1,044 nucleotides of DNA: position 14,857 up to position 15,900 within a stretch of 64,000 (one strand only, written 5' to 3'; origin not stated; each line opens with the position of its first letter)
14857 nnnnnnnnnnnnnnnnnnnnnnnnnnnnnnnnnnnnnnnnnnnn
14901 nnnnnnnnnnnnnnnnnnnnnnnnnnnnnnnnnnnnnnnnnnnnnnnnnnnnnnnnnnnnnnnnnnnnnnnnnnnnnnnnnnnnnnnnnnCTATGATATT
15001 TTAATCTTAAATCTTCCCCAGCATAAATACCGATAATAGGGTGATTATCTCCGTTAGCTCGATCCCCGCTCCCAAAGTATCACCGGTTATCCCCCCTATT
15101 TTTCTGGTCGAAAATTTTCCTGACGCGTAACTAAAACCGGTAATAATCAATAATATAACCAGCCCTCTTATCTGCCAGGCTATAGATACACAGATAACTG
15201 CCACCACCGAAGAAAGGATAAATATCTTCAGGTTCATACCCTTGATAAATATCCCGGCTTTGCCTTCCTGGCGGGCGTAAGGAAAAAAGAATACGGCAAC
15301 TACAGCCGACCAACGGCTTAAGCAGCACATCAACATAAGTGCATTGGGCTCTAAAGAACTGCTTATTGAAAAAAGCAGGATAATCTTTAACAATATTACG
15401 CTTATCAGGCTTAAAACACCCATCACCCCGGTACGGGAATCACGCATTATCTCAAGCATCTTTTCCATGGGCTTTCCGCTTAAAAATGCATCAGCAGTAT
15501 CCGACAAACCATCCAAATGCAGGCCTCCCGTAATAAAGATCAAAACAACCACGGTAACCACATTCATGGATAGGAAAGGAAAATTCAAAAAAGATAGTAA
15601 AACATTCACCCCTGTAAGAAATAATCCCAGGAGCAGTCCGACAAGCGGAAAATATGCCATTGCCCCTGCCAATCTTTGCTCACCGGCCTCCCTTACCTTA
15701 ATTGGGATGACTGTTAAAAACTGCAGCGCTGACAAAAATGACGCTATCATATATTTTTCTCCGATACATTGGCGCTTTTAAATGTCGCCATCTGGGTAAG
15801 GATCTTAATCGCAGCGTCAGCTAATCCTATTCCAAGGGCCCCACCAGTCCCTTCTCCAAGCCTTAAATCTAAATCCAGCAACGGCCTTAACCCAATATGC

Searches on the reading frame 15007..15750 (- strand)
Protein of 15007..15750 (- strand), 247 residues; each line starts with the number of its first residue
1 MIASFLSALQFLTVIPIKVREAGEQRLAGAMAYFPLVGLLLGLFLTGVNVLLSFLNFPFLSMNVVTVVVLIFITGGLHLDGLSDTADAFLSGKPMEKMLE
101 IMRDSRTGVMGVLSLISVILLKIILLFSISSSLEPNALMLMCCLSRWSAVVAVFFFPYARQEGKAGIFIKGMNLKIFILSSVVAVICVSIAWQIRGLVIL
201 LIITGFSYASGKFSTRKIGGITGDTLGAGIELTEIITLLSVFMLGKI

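Call 13: search_protein_families(library=pfam, proteins=[window:15007-15750:-])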
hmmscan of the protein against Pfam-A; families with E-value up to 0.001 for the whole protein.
window:15007-15750:- (247 aa): 1 family
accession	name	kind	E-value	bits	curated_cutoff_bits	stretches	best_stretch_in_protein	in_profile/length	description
PF02654.20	CobS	-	7.9e-56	189.9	23.2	1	8-239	1-207/207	Cobalamin-5-phosphate synthase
